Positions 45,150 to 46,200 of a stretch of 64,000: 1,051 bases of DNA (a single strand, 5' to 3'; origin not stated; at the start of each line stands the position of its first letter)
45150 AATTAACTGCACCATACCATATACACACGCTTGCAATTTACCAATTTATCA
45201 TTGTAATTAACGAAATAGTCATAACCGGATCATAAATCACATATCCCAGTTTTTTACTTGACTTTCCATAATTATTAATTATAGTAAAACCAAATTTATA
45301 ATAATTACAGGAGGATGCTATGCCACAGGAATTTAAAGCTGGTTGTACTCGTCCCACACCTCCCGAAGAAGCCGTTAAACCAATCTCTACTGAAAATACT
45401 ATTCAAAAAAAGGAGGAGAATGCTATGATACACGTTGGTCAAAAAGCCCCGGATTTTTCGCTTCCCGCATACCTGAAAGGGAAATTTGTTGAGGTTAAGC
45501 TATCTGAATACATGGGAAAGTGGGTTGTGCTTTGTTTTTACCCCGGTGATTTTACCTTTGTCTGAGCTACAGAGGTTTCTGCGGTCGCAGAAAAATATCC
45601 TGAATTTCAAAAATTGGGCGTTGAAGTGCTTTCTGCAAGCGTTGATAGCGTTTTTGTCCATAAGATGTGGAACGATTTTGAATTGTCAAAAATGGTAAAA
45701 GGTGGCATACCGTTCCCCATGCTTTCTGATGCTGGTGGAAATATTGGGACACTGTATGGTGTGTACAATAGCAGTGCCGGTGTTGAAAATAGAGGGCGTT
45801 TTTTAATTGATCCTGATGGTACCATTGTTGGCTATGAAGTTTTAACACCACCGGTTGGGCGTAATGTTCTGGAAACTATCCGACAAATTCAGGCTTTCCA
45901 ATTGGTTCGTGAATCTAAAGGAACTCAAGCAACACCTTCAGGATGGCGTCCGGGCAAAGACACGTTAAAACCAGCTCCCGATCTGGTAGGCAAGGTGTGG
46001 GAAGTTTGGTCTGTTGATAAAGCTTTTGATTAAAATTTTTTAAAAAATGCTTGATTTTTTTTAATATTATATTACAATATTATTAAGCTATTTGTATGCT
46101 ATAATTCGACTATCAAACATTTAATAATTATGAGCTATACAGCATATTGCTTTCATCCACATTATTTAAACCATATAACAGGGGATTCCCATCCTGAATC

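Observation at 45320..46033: Peroxiredoxin with UGA at the peroxidatic-Cys codon plus a downstream fdhF-like SECIS hairpin: candidate Sec-peroxiredoxin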

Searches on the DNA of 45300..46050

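Call 55: search_rna_families(source=window, start=45300, end=46050, threshold=evalue, max_evalue=10)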
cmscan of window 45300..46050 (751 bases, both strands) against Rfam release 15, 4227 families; matches with E-value up to 10: 6.
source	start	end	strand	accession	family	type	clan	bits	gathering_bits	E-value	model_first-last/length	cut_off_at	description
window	45705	45818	+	RF01223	snR13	Gene; snRNA; snoRNA; CD-box;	CL00045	17.4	47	3.7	1-124/124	no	Small nucleolar RNA snR13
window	45775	45833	+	RF01179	snoU83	Gene; snRNA; snoRNA; CD-box;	-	17.2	50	6.6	1-84/84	no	Small nucleolar RNA U83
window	45816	45868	+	RF00042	CopA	Gene; antisense;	-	17.1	60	3.5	1-92/92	no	CopA-like RNA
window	45574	45640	+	RF01164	SNORD107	Gene; snRNA; snoRNA; CD-box;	-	15.4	50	9.6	1-74/74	no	Small nucleolar RNA SNORD107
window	45541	45620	+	RF01302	snoU36a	Gene; snRNA; snoRNA; CD-box;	CL00051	15.1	45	7.2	1-90/90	no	SnoRNA U36a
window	45589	45815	+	RF02415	rliG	Gene; sRNA;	-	14.1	55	2.2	1-267/267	no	Listeria sRNA rliG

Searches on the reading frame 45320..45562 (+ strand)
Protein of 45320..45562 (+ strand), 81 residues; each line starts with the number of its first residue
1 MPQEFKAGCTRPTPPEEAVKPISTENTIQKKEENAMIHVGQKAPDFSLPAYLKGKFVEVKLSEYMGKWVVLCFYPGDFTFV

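Call 10: search_protein_families(library=ncbifam, proteins=[window:45320-45562:+], max_evalue=0.01)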
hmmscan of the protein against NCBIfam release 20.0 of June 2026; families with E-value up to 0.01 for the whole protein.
seq(81 aa): 7 families
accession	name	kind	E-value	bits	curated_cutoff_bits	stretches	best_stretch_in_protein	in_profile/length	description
NF040737.1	peroxi_PrxU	equivalog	1.2e-27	97.1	270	1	7-81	2-80/233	thioredoxin-dependent peroxiredoxin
TIGR03137.1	AhpC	equivalog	2.8e-11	43.5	272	1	39-81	4-46/187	alkyl hydroperoxide reductase subunit C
NF009668.0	PRK13189.1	equivalog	6.9e-06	25.4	211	1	30-81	3-51/224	peroxiredoxin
NF009669.0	PRK13190.1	equivalog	4e-05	22.9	261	1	36-81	2-43/203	putative peroxiredoxin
NF002854.0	PRK03147.1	subfamily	0.0015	18.4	170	1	31-74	30-70/176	thiol-disulfide oxidoreductase ResA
NF006960.0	PRK09437.1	equivalog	0.0022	17.9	140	1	36-78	3-42/156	thioredoxin-dependent thiol peroxidase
NF009670.0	PRK13191.1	equivalog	0.0031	17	374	1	33-81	3-48/215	putative peroxiredoxin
